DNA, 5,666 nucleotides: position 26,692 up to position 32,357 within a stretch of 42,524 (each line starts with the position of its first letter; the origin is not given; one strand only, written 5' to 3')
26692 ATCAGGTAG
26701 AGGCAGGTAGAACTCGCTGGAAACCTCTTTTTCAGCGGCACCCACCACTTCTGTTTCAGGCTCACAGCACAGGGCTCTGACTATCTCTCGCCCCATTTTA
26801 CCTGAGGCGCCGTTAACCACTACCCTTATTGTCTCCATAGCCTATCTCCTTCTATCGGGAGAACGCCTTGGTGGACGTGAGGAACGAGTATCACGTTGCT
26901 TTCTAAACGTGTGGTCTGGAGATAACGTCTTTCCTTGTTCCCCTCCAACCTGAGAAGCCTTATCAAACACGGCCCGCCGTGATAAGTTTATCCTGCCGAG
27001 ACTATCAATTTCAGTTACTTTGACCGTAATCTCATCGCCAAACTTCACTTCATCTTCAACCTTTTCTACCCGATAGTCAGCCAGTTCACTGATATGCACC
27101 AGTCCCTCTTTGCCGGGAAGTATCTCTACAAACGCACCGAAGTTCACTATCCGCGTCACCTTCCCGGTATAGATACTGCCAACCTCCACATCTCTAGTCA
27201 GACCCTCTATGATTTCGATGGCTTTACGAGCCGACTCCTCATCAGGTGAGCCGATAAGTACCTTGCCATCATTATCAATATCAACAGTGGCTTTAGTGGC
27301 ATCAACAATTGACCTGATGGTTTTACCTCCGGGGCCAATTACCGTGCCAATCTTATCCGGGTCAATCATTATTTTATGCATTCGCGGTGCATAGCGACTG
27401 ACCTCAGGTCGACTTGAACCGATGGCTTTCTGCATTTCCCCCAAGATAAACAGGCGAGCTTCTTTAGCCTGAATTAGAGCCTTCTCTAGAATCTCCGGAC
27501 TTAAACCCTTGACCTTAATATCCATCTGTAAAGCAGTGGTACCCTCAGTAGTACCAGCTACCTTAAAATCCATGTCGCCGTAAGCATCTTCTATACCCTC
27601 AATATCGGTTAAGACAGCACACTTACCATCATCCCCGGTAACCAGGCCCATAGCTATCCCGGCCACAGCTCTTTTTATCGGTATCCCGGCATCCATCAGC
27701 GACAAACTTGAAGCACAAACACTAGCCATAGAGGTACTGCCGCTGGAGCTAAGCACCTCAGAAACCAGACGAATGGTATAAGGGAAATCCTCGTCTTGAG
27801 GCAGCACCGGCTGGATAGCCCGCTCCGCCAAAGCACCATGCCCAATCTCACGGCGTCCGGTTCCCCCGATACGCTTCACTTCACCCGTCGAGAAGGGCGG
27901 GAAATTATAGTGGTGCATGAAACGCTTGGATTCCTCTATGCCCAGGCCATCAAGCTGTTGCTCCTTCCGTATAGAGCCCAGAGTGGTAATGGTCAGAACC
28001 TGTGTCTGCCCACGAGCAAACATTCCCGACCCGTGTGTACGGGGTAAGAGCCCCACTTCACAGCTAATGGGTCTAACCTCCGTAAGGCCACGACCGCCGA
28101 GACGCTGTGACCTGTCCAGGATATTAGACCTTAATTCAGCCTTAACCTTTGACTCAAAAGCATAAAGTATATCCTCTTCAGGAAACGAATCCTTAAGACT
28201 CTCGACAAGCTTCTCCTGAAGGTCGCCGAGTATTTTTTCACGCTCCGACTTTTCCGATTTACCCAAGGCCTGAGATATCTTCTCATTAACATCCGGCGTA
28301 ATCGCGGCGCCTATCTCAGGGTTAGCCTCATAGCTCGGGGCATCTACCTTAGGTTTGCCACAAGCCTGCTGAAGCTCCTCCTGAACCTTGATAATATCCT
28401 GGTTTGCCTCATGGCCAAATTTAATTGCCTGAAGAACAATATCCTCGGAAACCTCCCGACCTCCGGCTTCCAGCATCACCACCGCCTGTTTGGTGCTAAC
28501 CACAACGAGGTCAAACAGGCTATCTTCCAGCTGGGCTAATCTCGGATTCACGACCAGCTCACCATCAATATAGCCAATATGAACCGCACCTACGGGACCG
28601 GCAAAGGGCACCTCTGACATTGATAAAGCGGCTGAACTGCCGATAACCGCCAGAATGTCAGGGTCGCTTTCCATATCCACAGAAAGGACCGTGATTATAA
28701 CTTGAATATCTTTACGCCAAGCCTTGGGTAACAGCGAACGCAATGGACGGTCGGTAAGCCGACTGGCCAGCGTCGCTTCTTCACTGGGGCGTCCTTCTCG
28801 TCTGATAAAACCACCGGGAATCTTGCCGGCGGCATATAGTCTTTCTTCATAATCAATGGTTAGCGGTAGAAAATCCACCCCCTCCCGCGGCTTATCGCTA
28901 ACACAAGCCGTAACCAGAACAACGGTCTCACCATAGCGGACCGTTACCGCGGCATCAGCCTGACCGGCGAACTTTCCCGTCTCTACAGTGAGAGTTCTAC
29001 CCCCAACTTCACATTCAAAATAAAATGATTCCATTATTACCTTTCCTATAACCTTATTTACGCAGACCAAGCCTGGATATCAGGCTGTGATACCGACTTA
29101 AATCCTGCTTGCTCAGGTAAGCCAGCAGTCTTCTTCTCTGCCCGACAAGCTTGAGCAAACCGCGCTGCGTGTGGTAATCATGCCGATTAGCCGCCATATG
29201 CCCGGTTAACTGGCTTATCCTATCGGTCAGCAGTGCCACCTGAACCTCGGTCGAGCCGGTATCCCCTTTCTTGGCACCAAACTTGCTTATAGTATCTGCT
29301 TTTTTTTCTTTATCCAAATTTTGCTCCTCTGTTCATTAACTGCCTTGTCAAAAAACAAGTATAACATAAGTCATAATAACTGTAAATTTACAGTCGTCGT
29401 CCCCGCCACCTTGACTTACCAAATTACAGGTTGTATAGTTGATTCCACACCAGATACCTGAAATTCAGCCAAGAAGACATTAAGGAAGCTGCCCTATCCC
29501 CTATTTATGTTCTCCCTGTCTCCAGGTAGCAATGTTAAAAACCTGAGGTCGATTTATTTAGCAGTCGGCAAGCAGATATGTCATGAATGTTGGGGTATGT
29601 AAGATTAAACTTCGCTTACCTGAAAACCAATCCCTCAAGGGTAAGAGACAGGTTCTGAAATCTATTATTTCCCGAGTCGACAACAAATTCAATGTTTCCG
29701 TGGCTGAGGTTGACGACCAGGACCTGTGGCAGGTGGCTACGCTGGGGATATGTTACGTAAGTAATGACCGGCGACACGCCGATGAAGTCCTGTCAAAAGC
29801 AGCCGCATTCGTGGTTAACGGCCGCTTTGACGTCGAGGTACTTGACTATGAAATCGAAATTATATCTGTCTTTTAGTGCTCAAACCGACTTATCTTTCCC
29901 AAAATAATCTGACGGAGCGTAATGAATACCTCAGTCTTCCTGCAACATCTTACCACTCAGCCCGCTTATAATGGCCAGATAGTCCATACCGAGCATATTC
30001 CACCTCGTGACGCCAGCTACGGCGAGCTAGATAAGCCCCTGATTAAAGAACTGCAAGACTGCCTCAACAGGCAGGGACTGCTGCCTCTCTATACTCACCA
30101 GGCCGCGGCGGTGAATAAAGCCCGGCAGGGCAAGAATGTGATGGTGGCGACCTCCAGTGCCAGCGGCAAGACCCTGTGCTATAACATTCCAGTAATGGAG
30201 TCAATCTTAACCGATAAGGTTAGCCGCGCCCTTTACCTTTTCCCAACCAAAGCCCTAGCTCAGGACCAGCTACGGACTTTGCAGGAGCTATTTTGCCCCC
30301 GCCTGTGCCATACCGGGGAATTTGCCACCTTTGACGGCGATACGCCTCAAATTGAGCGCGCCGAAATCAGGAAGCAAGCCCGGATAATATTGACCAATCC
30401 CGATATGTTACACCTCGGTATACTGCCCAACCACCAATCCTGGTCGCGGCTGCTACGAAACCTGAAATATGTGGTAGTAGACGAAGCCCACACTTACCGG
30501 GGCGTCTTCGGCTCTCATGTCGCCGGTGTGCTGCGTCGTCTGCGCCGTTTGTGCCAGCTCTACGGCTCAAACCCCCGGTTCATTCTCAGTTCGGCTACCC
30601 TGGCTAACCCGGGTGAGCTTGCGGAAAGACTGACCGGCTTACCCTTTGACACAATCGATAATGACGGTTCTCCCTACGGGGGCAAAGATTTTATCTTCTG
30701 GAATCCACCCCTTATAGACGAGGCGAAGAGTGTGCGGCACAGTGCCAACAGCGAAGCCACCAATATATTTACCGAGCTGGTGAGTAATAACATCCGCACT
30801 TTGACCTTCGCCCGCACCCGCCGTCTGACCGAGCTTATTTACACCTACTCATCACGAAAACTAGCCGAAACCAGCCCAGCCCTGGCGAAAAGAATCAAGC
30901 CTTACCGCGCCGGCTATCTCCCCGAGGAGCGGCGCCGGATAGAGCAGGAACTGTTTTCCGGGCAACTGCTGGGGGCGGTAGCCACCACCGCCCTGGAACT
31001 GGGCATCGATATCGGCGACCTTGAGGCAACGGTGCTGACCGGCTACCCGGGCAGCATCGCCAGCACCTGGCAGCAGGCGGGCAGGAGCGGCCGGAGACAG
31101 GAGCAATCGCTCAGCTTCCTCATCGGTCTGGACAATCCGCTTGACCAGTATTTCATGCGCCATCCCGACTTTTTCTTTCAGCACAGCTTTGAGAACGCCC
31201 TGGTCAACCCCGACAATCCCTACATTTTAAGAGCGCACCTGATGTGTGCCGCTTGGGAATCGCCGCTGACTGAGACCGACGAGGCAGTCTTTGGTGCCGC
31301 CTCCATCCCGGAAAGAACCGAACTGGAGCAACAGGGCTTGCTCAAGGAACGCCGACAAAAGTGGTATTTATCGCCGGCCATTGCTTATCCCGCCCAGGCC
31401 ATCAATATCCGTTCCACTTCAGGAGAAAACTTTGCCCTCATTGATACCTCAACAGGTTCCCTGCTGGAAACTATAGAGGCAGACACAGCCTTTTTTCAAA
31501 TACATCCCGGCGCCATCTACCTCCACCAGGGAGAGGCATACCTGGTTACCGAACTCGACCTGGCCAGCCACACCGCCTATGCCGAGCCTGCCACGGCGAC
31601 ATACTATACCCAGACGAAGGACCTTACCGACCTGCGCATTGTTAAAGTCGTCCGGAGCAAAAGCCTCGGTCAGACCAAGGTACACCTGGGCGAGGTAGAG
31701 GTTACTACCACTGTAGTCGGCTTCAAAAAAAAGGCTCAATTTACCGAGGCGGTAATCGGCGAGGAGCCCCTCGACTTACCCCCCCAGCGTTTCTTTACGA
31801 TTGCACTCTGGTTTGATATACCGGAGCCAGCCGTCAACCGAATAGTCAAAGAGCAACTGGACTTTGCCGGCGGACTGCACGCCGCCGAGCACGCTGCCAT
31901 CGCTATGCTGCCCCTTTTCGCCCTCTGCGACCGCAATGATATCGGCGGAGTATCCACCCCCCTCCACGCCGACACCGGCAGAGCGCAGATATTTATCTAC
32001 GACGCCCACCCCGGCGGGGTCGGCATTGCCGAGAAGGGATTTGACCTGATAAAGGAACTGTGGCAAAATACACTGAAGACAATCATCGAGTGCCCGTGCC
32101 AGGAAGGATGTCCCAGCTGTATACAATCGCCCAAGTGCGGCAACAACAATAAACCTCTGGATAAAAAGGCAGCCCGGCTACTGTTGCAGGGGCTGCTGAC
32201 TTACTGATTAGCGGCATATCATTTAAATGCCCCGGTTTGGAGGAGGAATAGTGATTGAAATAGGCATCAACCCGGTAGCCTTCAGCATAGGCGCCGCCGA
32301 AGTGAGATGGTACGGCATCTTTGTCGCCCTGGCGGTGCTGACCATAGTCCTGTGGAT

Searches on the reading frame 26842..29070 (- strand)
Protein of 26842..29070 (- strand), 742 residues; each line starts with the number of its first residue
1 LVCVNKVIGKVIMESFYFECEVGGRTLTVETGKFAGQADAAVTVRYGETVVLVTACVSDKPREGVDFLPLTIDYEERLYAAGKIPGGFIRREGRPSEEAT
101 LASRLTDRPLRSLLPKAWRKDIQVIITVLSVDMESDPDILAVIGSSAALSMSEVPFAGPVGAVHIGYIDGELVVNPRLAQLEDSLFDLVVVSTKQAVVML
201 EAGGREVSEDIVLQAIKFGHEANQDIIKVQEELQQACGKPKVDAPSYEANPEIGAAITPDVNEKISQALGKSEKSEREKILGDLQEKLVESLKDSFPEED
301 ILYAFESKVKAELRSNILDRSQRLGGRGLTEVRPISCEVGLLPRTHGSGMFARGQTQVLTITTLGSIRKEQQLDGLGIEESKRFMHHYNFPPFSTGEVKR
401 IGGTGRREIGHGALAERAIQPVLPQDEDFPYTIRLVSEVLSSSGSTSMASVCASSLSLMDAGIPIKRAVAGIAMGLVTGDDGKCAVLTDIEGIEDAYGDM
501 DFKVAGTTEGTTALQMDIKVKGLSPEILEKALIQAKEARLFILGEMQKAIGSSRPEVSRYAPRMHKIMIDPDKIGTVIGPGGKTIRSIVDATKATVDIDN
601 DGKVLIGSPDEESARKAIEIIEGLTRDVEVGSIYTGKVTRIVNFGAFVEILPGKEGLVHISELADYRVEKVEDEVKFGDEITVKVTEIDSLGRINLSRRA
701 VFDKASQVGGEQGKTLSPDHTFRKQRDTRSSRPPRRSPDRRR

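Call 26: search_protein_families(library=pfam, proteins=[window:26842-29070:-], max_evalue=0.00001)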
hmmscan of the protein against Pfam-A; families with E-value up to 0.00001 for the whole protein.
window:26842-29070:- (742 aa): 5 families
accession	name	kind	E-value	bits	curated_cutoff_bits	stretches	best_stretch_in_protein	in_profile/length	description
PF01138.27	RNase_PH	-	5.7e-58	195.4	25.5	2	331-464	1-130/130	3' exoribonuclease family, domain 1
PF03725.20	RNase_PH_C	-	4.3e-22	78.3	20.8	1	158-222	1-67/67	3' exoribonuclease family, domain 2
PF00575.29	S1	-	1.2e-20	74.1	22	1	628-699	2-74/74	S1 RNA binding domain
PF00013.35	KH_1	-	1.9e-09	37.6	21.5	1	566-622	3-65/66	KH domain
PF03726.19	PNPase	-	7.1e-07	30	24.6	1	255-327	4-80/81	Polyribonucleotide nucleotidyltransferase, RNA binding domain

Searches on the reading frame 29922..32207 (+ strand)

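Call 26: search_protein_families(library=pfam, proteins=[window:29922-32207:+], max_evalue=0.00001)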
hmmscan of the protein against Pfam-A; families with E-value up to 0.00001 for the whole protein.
window:29922-32207:+ (761 aa): 5 families
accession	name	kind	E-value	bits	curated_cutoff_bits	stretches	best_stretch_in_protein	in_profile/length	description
PF00270.35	DEAD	-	3.6e-33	115.1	26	1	58-228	2-161/167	DEAD/DEAH box helicase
PF09369.15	MZB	-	6e-25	88.2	24.2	1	655-734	1-80/80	MrfA Zn-binding domain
PF22982.3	WHD_HRQ1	-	4.3e-13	50.5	27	1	428-499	1-70/70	ATP-dependent helicase HRQ1, winged helix domain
PF00271.37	Helicase_C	-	3.4e-11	43.8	23.5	1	284-392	7-109/110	Helicase conserved C-terminal domain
PF04851.21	ResIII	-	2e-06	28.2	22.5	1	56-194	4-139/164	Type III restriction enzyme, res subunit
